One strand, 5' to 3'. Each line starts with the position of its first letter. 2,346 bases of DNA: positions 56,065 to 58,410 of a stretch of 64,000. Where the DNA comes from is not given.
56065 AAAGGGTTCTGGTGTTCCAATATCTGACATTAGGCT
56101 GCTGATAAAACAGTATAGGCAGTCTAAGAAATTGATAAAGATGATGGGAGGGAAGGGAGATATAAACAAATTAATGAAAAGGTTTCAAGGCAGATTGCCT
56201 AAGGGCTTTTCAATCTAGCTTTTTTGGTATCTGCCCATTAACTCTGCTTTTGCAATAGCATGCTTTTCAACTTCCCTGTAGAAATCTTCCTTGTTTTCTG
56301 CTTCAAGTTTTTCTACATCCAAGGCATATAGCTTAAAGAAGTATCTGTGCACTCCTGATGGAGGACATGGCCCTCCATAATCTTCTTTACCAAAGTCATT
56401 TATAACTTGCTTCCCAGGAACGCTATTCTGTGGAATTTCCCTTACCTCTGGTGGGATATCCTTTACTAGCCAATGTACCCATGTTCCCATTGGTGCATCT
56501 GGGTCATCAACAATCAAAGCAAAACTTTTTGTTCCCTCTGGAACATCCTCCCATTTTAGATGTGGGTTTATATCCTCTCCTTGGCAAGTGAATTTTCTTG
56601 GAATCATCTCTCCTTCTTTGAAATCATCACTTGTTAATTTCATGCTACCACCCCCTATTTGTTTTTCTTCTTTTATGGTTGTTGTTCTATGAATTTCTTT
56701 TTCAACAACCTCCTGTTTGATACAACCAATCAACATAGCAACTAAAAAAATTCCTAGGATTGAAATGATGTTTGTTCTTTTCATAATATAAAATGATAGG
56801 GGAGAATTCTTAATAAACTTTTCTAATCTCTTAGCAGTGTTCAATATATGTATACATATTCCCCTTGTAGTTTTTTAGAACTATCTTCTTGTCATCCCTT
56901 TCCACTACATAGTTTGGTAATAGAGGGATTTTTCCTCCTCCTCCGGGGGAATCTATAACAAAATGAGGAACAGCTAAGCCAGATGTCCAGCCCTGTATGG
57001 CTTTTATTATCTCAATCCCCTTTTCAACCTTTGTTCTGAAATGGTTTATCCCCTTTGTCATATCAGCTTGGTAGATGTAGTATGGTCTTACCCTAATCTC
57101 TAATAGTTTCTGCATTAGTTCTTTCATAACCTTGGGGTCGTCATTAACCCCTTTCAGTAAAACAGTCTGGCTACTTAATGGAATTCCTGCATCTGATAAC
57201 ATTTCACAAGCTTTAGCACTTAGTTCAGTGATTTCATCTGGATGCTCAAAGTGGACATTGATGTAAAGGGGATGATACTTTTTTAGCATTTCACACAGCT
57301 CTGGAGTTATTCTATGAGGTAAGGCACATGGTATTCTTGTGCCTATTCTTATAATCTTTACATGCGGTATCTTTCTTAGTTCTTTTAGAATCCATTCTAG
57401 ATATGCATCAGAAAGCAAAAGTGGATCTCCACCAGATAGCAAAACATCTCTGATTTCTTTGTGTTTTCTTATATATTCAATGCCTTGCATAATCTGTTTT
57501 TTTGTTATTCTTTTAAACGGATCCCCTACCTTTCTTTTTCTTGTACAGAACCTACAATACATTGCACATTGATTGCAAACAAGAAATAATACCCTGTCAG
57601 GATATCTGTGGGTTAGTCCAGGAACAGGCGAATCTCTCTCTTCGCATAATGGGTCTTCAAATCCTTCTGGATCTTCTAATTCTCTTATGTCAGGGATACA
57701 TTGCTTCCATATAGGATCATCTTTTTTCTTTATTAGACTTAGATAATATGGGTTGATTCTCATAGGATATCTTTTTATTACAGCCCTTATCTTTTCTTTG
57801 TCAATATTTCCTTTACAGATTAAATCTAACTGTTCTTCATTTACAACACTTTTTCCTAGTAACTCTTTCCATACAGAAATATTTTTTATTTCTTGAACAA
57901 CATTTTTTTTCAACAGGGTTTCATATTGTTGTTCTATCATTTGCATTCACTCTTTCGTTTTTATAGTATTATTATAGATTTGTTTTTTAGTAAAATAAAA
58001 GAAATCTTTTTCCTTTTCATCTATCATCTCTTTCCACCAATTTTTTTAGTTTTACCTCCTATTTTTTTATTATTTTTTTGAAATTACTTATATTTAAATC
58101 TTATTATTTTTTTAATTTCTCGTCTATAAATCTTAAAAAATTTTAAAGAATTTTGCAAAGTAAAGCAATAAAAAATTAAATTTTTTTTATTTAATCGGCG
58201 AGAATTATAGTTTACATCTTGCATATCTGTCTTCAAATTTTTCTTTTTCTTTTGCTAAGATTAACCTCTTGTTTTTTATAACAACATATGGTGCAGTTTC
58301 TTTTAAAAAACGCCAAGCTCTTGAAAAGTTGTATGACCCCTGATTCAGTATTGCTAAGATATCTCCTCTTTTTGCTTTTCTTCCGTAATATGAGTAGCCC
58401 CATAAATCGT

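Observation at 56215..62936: Uncharacterised biosynthetic cluster: two Ddl-like ATP-grasp ligases, PP-loop protein, fold-III PLP decarboxylase, KamA-family aminomutase, PEBP protein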

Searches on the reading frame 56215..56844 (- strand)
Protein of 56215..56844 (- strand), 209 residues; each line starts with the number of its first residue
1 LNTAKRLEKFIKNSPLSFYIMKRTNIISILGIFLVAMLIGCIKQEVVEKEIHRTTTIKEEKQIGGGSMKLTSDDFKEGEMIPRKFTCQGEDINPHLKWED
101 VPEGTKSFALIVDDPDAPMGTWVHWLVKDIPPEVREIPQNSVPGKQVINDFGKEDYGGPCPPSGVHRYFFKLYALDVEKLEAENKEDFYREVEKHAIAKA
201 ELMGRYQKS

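Call 3: search_protein_families(library=pfam, proteins=[window:56215-56844:-], max_evalue=0.01)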
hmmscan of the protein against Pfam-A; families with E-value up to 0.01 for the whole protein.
window:56215-56844:- (209 aa): 1 family
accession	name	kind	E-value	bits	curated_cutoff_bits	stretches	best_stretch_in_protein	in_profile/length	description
PF01161.25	PBP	-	4e-44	150.7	24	1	81-206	2-135/135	Phosphatidylethanolamine-binding protein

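Call 4: search_protein_families(library=ncbifam, proteins=[window:56215-56844:-], max_evalue=0.01)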
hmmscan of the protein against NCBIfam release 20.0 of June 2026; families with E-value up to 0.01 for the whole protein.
window:56215-56844:- (209 aa): 3 families
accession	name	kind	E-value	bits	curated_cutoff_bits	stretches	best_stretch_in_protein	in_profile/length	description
TIGR00481.1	TIGR00481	subfamily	3.4e-39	133.9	57.75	1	86-204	9-140/142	YbhB/YbcL family Raf kinase inhibitor-like protein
NF007609.0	PRK10257.1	equivalog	5e-31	107.5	226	1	68-186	1-134/158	kinase inhibitor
NF007330.0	PRK09818.1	equivalog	8.4e-26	91.1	277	1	67-185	21-156/183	kinase inhibitor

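Call 78: search_protein_families(library=padloc, proteins=[window:56215-56844:-], max_evalue=0.001)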
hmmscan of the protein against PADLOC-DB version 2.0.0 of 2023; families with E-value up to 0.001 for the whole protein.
window:56215-56844:- (209 aa): 0 families

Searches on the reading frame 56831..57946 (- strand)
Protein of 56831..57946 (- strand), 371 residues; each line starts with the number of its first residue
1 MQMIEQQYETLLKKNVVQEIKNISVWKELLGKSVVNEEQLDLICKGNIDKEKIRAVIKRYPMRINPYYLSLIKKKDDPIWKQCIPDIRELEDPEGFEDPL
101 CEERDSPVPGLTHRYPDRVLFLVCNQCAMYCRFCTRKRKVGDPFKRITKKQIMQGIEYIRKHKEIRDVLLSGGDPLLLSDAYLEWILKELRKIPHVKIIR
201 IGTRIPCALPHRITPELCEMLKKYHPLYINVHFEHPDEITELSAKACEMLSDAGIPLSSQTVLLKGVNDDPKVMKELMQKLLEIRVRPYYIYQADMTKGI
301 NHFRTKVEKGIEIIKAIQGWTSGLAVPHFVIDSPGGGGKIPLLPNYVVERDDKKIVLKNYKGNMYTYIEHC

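Call 3: search_protein_families(library=pfam, proteins=[window:56831-57946:-], max_evalue=0.01)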
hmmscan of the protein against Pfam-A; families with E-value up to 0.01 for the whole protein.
window:56831-57946:- (371 aa): 3 families
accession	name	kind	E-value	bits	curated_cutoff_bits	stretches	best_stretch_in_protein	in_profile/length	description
PF04055.27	Radical_SAM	-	1.4e-19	71.3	29.5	1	123-271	3-158/166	Radical SAM superfamily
PF12544.13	LAM_C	-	2e-19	70.4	26.7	1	314-369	1-56/127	Lysine-2,3-aminomutase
PF13353.11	Fer4_12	-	1.8e-05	25.5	22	1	121-201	9-89/137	4Fe-4S single cluster domain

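Call 4: search_protein_families(library=ncbifam, proteins=[window:56831-57946:-], max_evalue=0.01)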
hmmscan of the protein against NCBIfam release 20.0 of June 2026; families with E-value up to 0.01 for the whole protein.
window:56831-57946:- (371 aa): 25 families
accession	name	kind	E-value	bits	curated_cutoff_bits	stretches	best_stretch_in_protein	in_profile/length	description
TIGR03820.1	lys_2_3_AblA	equivalog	3e-153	510.5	525.4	1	32-369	16-360/417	lysine 2,3-aminomutase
TIGR04368.1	Glu_2_3_NH3_mut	equivalog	4.6e-136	453.6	650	1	16-367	48-402/404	glutamate 2,3-aminomutase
TIGR04468.1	arg_2_3_am_muta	equivalog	4.4e-108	361.4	600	1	26-364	5-348/351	arginine 2,3-aminomutase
TIGR03822.1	AblA_like_2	hypoth_equivalog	6e-96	321.3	396.25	1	47-347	12-320/321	lysine-2,3-aminomutase-like protein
TIGR00238.1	TIGR00238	subfamily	6.1e-95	318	199.2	1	25-335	16-331/331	KamA family radical SAM protein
TIGR03821.1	EFP_modif_epmB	equivalog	2.9e-71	240.1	369.3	1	47-341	20-320/321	EF-P beta-lysylation protein EpmB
TIGR02666.1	moaA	equivalog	4.9e-06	25.7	284.05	1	123-202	16-97/336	GTP 3',8-cyclase MoaA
TIGR03977.1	rSAM_pair_HxsC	equivalog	4.9e-06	25.6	267.9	1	120-198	28-102/292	His-Xaa-Ser system radical SAM maturase HxsC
TIGR02495.1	NrdG2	equivalog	3.3e-05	23.3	131.15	1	115-273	13-173/193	anaerobic ribonucleoside-triphosphate reductase activating protein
NF043069.1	T4HPD_activ_SAM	equivalog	6.4e-05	22.5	425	1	122-285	83-243/299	trans-4-hydroxy-L-proline dehydratase activase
NF045702.1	rSAM_GDGT_ether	equivalog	0.00029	19.6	450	1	122-238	91-203/486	tetraether lipid synthase Tes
NF001199.0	PRK00164.2-1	equivalog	0.00039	19.7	231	1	123-194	18-86/308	GTP 3',8-cyclase MoaA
TIGR03994.1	rSAM_HemZ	equivalog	0.00041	19.6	321.4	0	124-225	94-197/401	coproporphyrinogen dehydrogenase HemZ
TIGR04051.1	rSAM_NirJ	equivalog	0.00063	18.8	515.45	1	121-182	6-66/354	heme d1 biosynthesis radical SAM protein NirJ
NF038283.1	viperin_w_prok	equivalog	0.0011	18.2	180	1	121-205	6-95/281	viperin family antiviral radical SAM protein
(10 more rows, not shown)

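Call 32: search_solved_structures(query=window:56831-57946:-, max_evalue=1e-10, show_alignments=2)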
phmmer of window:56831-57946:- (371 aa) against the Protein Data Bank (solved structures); distinct sequences matched with E-value up to 1e-10: 1.
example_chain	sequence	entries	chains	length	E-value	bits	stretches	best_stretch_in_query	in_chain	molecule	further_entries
2a5h_A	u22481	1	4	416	1.2e-123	416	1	43-369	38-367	L-lysine 2,3-aminomutase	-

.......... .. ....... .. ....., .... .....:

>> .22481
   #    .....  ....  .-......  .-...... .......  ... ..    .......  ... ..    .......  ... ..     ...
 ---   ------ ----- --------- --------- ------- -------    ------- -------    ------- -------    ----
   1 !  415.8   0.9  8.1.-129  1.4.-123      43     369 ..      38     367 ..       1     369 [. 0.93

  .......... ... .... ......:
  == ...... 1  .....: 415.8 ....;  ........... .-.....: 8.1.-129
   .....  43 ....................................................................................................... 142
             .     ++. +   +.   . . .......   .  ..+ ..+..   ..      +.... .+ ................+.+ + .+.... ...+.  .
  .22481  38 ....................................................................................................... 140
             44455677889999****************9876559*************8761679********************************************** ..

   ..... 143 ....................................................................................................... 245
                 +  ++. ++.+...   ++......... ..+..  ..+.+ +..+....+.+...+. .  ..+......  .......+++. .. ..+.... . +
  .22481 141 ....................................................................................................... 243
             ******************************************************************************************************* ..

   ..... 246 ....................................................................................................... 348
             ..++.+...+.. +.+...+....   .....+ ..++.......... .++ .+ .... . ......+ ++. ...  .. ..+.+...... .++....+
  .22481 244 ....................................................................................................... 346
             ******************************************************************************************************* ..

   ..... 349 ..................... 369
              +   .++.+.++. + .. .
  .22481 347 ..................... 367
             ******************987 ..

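Call 78: search_protein_families(library=padloc, proteins=[window:56831-57946:-], max_evalue=0.001)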
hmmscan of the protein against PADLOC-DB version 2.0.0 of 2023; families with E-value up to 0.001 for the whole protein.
window:56831-57946:- (371 aa): 1 family
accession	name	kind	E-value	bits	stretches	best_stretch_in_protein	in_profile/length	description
PDLC02903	pVip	-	0.00038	18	1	121-199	4-75/257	Viperins not associated with kinases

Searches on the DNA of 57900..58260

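Call 55: search_rna_families(source=window, start=57900, end=58260, threshold=evalue, max_evalue=1)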
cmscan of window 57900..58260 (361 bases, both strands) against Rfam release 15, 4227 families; matches with E-value up to 1: 0.
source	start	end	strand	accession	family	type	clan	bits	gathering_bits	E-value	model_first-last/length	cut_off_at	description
